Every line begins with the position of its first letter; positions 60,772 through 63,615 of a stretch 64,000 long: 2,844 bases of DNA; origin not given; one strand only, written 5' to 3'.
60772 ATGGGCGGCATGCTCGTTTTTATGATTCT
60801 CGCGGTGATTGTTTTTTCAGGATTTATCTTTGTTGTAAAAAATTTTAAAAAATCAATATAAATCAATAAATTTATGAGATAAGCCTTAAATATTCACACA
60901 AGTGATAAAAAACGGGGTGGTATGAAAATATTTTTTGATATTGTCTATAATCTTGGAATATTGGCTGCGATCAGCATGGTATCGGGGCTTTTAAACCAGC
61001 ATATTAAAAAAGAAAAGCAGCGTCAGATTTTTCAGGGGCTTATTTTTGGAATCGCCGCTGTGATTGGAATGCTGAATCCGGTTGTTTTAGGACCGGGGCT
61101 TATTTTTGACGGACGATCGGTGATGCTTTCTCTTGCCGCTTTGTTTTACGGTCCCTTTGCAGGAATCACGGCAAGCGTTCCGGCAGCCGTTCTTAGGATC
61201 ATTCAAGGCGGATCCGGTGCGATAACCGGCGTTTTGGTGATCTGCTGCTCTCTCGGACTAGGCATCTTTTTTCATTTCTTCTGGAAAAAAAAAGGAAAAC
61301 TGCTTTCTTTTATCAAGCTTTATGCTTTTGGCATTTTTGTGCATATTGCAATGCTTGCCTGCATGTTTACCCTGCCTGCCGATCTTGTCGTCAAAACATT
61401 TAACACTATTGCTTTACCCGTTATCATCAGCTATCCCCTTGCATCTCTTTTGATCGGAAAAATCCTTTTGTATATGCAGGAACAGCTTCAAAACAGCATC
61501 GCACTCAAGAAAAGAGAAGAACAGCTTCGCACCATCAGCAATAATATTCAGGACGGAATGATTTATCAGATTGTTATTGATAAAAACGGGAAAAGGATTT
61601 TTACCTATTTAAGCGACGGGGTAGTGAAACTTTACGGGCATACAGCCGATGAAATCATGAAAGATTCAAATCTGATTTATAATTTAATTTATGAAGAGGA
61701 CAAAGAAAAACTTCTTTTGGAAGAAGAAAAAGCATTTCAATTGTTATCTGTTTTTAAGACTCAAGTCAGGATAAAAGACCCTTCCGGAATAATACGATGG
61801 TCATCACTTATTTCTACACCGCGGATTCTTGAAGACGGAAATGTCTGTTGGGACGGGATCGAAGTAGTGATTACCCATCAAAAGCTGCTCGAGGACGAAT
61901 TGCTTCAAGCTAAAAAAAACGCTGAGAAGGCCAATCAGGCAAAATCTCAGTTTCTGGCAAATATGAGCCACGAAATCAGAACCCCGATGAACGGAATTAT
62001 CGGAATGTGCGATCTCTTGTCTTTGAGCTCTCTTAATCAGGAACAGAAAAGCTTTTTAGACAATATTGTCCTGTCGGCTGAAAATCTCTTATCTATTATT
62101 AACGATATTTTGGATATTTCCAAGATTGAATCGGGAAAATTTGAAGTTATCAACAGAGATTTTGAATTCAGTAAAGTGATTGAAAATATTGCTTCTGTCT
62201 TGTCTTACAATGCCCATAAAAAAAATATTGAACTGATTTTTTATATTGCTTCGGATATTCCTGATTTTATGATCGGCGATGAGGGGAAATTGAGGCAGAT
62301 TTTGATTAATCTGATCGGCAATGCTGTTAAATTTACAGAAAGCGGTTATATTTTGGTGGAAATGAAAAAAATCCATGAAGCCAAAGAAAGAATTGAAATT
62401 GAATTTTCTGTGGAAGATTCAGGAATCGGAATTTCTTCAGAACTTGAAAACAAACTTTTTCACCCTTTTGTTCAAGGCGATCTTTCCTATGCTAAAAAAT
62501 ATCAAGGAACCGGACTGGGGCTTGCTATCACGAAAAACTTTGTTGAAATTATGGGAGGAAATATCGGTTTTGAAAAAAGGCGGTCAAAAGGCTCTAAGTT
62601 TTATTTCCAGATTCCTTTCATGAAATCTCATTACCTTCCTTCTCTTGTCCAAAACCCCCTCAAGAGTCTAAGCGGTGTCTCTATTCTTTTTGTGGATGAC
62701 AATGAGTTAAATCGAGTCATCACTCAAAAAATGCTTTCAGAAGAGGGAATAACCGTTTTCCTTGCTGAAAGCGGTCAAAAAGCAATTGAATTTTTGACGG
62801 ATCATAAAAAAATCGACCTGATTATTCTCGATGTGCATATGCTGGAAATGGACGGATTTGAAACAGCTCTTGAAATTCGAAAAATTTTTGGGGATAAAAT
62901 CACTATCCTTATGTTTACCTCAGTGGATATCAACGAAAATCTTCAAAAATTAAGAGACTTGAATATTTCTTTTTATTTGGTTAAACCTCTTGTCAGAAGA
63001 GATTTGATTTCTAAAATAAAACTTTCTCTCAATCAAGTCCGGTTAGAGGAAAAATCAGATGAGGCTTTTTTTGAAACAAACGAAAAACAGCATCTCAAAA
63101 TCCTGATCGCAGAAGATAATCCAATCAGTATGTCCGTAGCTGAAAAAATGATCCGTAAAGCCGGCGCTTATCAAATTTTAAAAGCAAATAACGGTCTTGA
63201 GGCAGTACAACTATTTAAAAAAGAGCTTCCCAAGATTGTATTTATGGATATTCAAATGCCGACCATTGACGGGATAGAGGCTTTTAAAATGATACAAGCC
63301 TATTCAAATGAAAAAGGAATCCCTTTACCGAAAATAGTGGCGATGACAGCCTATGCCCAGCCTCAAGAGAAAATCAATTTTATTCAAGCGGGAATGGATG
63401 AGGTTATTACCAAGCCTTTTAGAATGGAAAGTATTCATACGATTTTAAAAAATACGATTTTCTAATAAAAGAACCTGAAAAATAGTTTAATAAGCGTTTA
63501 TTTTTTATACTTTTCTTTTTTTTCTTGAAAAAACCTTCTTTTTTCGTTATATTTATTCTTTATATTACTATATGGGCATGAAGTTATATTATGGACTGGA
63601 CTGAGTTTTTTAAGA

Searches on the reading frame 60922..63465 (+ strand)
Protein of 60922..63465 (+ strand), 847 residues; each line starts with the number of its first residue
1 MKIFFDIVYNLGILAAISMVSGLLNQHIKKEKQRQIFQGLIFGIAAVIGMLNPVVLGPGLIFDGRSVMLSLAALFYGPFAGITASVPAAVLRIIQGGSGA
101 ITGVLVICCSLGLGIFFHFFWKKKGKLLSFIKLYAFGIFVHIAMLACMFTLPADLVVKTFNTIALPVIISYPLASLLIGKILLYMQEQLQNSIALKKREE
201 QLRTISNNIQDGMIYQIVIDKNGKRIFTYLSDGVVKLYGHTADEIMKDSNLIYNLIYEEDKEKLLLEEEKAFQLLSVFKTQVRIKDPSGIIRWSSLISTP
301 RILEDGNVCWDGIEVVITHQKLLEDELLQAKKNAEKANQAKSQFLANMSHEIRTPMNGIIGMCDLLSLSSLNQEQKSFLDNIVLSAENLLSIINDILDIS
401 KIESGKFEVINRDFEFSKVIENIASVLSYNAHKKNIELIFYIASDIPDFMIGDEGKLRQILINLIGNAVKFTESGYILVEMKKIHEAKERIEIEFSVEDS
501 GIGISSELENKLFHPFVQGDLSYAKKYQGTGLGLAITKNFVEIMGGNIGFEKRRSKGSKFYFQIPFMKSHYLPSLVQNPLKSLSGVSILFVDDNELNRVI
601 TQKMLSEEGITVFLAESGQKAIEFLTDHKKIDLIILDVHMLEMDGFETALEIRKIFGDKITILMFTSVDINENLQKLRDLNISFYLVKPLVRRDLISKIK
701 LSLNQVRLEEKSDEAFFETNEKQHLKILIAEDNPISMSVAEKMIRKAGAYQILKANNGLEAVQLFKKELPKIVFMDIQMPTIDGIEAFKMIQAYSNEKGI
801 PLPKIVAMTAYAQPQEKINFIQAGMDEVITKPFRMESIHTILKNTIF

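Call 43: search_protein_families(library=pfam, proteins=[window:60922-63465:+], max_evalue=0.0001)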
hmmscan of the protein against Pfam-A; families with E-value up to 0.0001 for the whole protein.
window:60922-63465:+ (847 aa): 5 families
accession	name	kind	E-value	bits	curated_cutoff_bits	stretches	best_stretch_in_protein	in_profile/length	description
PF00072.30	Response_reg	-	3.5e-44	150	30.2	2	727-842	1-110/111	Response regulator receiver domain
PF07694.17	5TM-5TMR_LYT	-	2.3e-25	89.6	24.6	1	24-182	8-166/169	5TMR of 5TMR-LYT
PF02518.31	HATPase_c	-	3.9e-24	85.7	26.4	1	452-566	1-109/111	Histidine kinase-, DNA gyrase B-, and HSP90-like ATPase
PF00512.31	HisKA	-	1.7e-22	79.7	26.9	1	340-405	1-66/66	His Kinase A (phospho-acceptor) domain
PF08447.18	PAS_3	-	1.3e-07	32.2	25.6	1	228-310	2-85/89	PAS fold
